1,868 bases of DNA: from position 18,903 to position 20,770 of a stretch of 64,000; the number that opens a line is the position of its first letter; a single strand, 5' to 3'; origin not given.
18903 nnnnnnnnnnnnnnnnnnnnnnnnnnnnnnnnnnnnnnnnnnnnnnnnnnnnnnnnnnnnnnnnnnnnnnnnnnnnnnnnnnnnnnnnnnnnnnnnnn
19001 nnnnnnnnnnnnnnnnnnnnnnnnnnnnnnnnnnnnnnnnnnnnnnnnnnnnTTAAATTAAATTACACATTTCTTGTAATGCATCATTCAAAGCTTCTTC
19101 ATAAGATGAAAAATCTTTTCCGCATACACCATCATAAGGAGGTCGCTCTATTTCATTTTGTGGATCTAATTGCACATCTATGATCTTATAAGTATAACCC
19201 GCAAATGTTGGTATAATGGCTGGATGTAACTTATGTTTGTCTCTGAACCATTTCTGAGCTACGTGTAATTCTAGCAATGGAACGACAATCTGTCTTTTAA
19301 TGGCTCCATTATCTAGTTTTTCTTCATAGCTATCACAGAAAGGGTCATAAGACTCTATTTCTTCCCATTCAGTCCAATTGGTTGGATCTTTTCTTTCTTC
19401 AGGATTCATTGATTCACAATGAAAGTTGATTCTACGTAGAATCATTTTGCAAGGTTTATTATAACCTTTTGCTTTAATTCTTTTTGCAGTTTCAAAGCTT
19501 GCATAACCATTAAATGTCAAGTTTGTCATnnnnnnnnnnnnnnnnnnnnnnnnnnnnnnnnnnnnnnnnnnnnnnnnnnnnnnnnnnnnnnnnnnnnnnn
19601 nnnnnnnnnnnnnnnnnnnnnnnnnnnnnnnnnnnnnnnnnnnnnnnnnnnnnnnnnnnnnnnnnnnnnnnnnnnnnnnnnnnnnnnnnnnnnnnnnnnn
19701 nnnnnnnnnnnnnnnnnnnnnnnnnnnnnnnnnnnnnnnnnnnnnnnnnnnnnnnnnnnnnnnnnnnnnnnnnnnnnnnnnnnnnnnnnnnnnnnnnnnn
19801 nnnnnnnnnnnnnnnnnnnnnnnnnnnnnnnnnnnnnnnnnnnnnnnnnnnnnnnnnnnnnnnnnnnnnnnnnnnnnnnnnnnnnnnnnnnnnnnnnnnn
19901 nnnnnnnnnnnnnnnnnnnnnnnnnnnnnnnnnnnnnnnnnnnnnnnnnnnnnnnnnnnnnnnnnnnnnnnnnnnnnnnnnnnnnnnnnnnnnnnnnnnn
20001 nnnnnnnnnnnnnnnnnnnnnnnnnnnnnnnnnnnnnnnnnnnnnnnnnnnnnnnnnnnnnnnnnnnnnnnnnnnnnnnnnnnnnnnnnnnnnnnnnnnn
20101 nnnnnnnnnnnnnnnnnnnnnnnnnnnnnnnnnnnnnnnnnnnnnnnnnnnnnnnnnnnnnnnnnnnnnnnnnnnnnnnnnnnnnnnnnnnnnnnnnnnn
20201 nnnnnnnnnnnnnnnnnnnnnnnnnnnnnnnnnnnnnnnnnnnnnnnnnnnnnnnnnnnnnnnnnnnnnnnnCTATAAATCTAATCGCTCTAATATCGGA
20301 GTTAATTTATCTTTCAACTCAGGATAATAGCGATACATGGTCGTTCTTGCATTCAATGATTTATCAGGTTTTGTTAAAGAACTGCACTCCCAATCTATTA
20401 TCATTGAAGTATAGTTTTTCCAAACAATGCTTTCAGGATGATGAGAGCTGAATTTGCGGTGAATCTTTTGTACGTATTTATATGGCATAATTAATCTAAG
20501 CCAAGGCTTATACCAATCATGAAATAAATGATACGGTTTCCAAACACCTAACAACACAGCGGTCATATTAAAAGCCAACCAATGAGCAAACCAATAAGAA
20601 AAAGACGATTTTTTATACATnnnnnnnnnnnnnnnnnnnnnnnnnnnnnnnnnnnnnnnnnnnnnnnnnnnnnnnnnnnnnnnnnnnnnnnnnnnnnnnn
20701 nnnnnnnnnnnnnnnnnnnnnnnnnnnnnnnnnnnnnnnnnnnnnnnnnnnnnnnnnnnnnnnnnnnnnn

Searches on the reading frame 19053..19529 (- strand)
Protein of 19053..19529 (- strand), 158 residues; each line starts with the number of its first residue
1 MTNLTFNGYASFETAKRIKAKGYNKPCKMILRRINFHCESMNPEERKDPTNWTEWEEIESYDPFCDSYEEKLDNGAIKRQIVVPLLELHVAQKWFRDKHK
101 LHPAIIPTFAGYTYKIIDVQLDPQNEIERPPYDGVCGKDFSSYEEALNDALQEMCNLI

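Call 12: search_protein_families(library=phrogs, proteins=[window:19053-19529:-])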
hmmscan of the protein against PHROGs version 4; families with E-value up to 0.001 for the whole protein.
window:19053-19529:- (158 aa): 1 family
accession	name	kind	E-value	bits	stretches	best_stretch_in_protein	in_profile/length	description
phrog_12005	-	unknown function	1.4e-06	29.7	1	11-158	6-130/137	-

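Call 13: search_protein_families(library=pfam, proteins=[window:19053-19529:-])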
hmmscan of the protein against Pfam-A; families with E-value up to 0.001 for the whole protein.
window:19053-19529:- (158 aa): 0 families

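Call 14: find_related_loci(query=window:19053-19529:-, collection=viral_contigs, flank=5000)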
Query window:19053-19529:- (158 aa) in viral_contigs; peptide patterns used: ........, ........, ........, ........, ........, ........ (x = any residue, [..] = any of these).
19 stretches matched a pattern, but none encodes a relative of the query by tblastn (E <= 1e-3).

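Call 21: find_encoding_contigs(protein=window:19053-19529:-, flank=6000, max_places=10)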
Protein window:19053-19529:- (158 aa): 11 contigs read that carry it; 3 places shown.
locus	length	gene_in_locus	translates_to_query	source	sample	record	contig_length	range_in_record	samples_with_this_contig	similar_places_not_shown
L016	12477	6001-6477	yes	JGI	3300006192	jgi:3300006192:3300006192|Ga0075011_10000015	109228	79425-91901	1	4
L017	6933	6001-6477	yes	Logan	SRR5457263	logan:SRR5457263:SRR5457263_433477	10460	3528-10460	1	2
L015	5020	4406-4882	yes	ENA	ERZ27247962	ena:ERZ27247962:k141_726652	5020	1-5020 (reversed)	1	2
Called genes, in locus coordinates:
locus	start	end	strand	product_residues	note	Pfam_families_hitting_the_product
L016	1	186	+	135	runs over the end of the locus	-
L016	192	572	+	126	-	-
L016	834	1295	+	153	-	-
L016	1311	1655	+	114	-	-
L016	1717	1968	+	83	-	-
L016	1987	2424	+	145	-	-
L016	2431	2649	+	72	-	-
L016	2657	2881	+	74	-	-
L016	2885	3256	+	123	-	PF24240:DUF7448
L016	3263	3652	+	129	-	-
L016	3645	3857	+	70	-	-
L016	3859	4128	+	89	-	-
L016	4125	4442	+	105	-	-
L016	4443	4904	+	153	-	-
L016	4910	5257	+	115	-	-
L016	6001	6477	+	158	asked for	-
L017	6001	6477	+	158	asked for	-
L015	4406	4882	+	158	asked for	-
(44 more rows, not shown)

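Call 23: find_homologous_proteins(query=window:19053-19529:-)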
Query window:19053-19529:- (158 aa): 38 proteins with E <= 0.001 among 50 candidates.
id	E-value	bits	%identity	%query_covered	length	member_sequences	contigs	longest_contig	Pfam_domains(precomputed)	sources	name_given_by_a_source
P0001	1.4e-106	372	100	100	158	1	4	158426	-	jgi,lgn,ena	-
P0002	4.6e-90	318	86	99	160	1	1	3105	-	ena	-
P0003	1.7e-83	297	80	100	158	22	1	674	-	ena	-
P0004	6.6e-78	278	77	100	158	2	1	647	-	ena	-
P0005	3.6e-74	266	78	100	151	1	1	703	-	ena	-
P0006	5.6e-74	266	77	100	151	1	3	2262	-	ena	-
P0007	2.6e-73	264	76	100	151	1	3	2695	-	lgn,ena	-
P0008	3.1e-72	260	74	100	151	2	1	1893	-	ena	-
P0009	6.5e-71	256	74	100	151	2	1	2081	-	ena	-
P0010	9.3e-69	249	72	100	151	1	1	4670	-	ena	-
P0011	4.6e-64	233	69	100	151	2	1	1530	-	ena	-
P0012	5.8e-64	233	70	99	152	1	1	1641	-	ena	-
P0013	5.4e-62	227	67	100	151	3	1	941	-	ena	-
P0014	1.0e-61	226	66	100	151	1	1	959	-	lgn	-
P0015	1.2e-61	226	66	100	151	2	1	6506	-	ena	-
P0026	3.1e-59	218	64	100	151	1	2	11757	-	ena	-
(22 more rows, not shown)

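Call 26: find_encoding_contigs(protein=P0002, flank=4000, max_places=4)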
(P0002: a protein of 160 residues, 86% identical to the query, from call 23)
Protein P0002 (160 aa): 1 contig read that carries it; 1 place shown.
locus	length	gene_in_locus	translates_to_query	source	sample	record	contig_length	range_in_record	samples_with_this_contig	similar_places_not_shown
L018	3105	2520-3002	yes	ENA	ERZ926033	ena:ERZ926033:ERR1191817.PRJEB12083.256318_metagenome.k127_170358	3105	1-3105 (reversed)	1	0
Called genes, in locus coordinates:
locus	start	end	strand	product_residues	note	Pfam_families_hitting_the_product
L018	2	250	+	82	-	?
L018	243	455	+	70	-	-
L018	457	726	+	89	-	-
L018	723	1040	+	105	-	-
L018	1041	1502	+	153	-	-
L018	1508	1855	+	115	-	-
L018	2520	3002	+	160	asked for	-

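Call 27: find_encoding_contigs(protein=P0010, flank=4000, max_places=4)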
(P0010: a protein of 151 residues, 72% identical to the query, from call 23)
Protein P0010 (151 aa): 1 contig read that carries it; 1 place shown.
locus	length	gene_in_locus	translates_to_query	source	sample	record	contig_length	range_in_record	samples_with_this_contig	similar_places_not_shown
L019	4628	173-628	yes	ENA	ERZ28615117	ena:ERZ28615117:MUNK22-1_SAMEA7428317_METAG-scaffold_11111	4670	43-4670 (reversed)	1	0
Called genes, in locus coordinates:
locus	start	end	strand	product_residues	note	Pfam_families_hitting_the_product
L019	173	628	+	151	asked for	-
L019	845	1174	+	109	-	-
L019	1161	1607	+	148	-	-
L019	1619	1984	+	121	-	-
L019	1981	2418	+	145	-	PF07603:Lcl_C (weak)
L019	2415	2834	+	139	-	-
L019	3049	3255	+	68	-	-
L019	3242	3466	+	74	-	-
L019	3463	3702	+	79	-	-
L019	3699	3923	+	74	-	-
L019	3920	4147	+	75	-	-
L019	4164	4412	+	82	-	-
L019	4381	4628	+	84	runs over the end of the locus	-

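Call 28: find_encoding_contigs(protein=P0015, flank=4000, max_places=4)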
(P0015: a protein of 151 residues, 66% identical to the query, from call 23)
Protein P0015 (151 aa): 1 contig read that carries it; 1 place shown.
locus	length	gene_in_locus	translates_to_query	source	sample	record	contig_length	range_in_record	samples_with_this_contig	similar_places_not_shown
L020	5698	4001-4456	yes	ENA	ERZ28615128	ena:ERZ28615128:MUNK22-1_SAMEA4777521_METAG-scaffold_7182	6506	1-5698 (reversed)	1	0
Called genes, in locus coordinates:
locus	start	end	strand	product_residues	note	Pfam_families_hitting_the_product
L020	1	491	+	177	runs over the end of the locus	-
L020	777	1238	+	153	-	-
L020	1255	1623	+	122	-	-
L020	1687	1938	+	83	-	-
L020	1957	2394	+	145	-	-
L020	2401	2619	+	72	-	-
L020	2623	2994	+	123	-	PF24240:DUF7448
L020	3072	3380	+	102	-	-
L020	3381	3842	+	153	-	-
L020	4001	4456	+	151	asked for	-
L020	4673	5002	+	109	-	-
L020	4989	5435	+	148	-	-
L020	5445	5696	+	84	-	?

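Call 29: find_encoding_contigs(protein=P0026, flank=4000, max_places=4)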
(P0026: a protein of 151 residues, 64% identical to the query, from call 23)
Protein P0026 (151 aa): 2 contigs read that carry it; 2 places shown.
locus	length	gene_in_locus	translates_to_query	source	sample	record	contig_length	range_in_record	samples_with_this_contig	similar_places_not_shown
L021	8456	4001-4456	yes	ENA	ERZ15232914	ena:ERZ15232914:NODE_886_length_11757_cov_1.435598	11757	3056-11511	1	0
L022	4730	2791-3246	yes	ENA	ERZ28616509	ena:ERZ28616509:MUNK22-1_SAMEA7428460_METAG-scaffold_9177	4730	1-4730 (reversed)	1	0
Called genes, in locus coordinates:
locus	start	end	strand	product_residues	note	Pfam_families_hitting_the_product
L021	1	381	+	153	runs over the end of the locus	-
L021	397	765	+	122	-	-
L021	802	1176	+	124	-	-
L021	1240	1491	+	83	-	-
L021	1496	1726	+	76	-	-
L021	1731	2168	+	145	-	-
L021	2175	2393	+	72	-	-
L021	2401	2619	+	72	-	-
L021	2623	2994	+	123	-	PF24240:DUF7448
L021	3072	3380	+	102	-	-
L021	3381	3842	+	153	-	-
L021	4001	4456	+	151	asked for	-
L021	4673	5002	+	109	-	-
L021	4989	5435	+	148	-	-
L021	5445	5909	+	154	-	-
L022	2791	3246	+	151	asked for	-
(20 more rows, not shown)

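Call 33: find_encoding_contigs(protein=P0007, flank=4000, max_places=5)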
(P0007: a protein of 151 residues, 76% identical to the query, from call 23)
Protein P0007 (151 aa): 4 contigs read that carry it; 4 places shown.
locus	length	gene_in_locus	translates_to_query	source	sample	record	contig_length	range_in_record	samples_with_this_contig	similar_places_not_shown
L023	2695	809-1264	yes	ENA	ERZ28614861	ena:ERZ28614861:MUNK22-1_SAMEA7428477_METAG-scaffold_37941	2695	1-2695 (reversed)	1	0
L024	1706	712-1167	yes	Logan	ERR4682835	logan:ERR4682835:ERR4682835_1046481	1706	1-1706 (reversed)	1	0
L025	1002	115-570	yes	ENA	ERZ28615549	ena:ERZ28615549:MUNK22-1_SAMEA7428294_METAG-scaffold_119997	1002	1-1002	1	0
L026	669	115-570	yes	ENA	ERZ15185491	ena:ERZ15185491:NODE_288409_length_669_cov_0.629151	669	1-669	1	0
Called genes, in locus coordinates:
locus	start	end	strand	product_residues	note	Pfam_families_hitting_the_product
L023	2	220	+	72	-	?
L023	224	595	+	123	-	PF24240:DUF7448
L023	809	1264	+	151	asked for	-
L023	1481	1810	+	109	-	-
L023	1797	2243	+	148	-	-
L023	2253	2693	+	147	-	?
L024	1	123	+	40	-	?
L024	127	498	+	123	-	PF24240:DUF7448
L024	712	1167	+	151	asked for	-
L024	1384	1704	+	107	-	?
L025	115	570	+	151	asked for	-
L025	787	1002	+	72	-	?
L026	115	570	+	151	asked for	-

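Call 34: find_encoding_contigs(protein=P0006, flank=4000, max_places=5)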
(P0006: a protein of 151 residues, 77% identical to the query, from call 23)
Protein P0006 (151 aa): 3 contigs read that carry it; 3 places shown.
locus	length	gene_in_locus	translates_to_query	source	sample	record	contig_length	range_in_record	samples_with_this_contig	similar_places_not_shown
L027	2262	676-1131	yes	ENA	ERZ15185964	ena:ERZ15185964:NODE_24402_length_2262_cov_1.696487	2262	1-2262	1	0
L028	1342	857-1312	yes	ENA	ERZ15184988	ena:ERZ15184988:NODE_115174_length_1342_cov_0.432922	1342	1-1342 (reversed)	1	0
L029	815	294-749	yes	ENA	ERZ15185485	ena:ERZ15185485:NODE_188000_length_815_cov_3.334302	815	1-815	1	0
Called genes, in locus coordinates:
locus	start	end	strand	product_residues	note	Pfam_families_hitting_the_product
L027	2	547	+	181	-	?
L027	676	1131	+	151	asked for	-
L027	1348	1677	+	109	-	-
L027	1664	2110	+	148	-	-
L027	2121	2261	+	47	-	?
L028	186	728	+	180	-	-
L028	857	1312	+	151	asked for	-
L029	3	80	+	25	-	?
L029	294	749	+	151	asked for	-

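Call 35: find_encoding_contigs(protein=P0009, flank=4000, max_places=5)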
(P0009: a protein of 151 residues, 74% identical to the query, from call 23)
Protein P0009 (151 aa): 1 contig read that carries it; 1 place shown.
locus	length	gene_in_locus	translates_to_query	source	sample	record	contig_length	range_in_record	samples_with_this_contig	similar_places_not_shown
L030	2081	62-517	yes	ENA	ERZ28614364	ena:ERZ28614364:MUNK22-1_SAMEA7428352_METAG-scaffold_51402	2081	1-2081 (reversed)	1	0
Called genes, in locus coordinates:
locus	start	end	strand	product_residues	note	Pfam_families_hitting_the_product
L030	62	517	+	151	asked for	-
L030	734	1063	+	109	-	-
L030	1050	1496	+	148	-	-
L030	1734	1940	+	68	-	-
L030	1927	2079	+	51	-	?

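Call 70: find_related_loci(query=window:19053-19529:-, collection=genome_contigs, flank=4000)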
Query window:19053-19529:- (158 aa) in genome_contigs; peptide patterns used: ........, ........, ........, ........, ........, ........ (x = any residue, [..] = any of these).
51 stretches matched a pattern, but none encodes a relative of the query by tblastn (E <= 1e-3).

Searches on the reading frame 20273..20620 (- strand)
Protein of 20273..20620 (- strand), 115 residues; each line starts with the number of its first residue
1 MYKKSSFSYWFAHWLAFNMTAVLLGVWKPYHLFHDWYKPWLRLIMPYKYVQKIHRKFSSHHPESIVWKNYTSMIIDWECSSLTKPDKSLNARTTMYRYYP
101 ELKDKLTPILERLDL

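Call 12: search_protein_families(library=phrogs, proteins=[window:20273-20620:-])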
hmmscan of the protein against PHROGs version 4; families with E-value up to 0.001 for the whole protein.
window:20273-20620:- (115 aa): 0 families

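Call 13: search_protein_families(library=pfam, proteins=[window:20273-20620:-])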
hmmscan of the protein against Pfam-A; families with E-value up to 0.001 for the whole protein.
window:20273-20620:- (115 aa): 0 families

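Call 15: find_related_loci(query=window:20273-20620:-, collection=viral_contigs, flank=5000)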
Query window:20273-20620:- (115 aa) in viral_contigs; peptide patterns used: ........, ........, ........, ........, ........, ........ (x = any residue, [..] = any of these).
17 stretches matched a pattern; 12 encode a relative of the query (tblastn E <= 1e-3); 12 distinct loci.
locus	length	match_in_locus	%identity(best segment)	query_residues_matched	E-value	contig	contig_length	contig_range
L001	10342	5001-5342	49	3-109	2e-32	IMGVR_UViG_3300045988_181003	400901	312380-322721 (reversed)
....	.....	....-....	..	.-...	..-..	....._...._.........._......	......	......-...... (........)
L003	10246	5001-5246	57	3-84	2e-28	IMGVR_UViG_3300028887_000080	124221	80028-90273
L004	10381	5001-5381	44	3-112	3e-28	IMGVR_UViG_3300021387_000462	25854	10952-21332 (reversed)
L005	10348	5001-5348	45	3-97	1e-27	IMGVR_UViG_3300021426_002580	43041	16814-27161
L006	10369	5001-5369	43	4-110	4e-27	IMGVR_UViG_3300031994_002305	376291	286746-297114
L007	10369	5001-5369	43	4-110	4e-27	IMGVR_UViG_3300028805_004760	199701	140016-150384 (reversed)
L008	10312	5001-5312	45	3-103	1e-26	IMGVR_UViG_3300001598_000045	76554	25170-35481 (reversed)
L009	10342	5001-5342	41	4-115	5e-24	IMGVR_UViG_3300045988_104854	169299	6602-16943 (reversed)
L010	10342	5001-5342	41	4-115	4e-24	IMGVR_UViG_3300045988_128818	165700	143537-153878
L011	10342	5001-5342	41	4-115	4e-24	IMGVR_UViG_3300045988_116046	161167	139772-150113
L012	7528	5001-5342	41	4-115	5e-24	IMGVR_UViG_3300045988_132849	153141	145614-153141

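Call 20: find_encoding_contigs(protein=window:20273-20620:-, flank=6000, max_places=10)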
Protein window:20273-20620:- (115 aa): 11 contigs read that carry it; 3 places shown.
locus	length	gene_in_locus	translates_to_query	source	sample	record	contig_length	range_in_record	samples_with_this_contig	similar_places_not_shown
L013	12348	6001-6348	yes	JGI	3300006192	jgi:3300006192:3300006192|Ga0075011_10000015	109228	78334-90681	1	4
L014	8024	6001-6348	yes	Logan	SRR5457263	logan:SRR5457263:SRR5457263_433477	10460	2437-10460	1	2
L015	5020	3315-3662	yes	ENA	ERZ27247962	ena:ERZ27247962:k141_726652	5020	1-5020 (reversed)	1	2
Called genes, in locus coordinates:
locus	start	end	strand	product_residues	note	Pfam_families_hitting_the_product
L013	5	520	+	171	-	-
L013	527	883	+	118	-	-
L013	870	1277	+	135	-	-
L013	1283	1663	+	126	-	-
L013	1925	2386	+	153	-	-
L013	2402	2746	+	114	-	-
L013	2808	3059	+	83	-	-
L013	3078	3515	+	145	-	-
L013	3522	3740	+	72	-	-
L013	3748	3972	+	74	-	-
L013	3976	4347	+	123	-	PF24240:DUF7448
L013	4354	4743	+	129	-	-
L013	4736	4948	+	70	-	-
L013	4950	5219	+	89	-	-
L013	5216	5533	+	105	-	-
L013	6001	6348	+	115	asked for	-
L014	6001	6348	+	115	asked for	-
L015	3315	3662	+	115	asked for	-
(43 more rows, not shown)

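Call 41: find_homologous_proteins(query=window:20273-20620:-)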
Query window:20273-20620:- (115 aa): 71 proteins with E <= 0.001 among 73 candidates.
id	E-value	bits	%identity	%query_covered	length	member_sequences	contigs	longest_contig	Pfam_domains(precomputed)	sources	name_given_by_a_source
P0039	3.7e-73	262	98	100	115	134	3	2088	-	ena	-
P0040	1.0e-66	241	90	100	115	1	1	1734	-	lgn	-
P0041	7.9e-59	215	80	99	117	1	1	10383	-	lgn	-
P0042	4.3e-57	210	75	99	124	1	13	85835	-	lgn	-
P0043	2.0e-48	182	68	100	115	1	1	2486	-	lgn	-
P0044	2.5e-40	156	63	100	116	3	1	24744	-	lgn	-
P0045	9.2e-36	141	58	100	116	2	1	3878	-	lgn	-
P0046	1.3e-32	131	53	100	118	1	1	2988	-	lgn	-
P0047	6.9e-31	125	53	100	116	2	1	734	-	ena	-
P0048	1.7e-26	111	50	94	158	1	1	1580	-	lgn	-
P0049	3.4e-26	110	52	88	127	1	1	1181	-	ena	-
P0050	4.6e-26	110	49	97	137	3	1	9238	-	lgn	-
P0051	9.7e-26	109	57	81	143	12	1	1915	-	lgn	-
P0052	8.0e-25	106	51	98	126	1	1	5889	-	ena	-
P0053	1.3e-24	105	54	81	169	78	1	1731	-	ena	-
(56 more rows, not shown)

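Call 42: find_encoding_contigs(protein=P0041, flank=5000, max_places=4)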
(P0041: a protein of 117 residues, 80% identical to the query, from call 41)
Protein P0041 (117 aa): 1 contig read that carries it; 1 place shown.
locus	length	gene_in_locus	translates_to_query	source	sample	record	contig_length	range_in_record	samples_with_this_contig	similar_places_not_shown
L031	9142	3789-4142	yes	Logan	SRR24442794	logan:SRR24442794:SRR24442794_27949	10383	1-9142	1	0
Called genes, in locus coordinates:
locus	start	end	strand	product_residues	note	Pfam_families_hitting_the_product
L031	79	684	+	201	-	-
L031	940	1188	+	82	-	-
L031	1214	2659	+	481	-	PF11443:DUF2828, PF25043:DUF7788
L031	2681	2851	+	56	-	-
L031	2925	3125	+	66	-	-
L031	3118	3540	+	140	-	-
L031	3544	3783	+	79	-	-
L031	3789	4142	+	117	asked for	-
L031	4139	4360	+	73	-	-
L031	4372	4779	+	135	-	-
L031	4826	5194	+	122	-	-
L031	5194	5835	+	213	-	PF00520:Ion_trans, PF07885:Ion_trans_2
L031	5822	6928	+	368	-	PF03738:GSP_synth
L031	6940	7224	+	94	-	-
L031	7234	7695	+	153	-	-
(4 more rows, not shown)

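Call 43: find_encoding_contigs(protein=P0042, flank=5000, max_places=10)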
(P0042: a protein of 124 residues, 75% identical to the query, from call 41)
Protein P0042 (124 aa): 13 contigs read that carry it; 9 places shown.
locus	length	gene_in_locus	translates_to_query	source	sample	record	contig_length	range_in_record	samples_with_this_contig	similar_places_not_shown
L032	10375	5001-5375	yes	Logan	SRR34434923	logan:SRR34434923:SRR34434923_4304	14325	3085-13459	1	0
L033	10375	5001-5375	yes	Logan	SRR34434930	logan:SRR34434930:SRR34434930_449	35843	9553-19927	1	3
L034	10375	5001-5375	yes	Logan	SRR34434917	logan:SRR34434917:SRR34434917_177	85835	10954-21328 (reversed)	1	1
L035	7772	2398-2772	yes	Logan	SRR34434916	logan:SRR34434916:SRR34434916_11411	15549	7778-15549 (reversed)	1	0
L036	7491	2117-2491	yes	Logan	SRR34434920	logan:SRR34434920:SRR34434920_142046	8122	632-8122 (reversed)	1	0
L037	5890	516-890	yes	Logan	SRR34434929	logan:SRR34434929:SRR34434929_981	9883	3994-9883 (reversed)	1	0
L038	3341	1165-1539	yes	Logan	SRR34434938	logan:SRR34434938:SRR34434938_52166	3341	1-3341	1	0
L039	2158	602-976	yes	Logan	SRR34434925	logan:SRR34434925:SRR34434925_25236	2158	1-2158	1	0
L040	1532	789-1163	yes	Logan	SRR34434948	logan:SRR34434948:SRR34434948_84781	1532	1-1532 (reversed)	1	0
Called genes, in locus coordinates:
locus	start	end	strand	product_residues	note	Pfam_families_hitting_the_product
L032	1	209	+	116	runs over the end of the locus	-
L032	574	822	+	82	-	-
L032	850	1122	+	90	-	-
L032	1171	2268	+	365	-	PF00004:AAA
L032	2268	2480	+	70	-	-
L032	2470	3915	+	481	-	PF11443:DUF2828, PF25043:DUF7788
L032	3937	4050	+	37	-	-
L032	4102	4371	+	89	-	-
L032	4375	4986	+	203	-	-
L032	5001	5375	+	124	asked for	-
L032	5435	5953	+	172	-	-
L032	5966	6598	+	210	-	-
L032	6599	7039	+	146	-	PF00075:RNase_H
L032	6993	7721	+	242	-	PF01541:GIY-YIG, PF07453:NUMOD1, PF22083:I-HmuI_NUMOD-like (weak)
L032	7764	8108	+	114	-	-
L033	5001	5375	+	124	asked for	-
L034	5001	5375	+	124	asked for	-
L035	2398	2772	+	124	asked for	-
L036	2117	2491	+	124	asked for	-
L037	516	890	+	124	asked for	-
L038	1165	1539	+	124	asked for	-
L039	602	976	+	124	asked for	-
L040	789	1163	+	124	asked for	-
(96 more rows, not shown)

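Call 45: find_related_loci(query=window:20273-20620:-, collection=metagenome_contigs, flank=3000)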
Query window:20273-20620:- (115 aa) in metagenome_contigs; peptide patterns used: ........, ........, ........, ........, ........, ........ (x = any residue, [..] = any of these).
115 stretches matched a pattern; 29 encode a relative of the query (tblastn E <= 1e-3); 29 distinct loci.
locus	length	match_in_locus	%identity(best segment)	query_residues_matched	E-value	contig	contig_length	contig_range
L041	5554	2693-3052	49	3-115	3e-34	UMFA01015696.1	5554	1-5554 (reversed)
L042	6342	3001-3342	49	3-109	2e-32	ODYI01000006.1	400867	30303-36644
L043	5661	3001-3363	50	4-113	1e-31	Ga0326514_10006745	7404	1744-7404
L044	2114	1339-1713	44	4-112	2e-30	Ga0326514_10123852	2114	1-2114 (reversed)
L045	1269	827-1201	43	2-112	4e-30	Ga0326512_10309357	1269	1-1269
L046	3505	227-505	55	3-92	2e-28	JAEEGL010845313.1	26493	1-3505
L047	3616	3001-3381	44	3-112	2e-28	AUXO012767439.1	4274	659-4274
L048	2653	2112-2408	49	4-100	4e-28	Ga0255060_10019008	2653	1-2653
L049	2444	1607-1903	49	4-100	6e-28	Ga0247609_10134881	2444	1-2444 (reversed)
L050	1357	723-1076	44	3-97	1e-27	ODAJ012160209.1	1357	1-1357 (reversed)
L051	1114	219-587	46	3-115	5e-28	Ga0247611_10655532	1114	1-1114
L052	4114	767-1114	46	3-97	2e-27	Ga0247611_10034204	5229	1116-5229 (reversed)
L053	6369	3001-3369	43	4-110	3e-27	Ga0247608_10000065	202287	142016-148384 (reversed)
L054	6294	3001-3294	51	3-95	6e-27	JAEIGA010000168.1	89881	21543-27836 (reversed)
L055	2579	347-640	51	3-95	1e-26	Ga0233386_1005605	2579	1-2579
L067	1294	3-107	100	81-115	1e-18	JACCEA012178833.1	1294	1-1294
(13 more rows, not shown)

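Call 54: find_encoding_contigs(protein=P0040, flank=3000, max_places=5)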
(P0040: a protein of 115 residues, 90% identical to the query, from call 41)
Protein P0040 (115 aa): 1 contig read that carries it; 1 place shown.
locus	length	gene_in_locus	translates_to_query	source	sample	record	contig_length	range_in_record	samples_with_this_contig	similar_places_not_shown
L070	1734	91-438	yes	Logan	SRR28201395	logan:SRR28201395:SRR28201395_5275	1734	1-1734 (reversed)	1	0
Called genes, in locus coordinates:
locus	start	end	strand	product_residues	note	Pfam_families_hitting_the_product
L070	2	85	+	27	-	?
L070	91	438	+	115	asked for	-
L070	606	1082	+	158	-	-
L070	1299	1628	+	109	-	-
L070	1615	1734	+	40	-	?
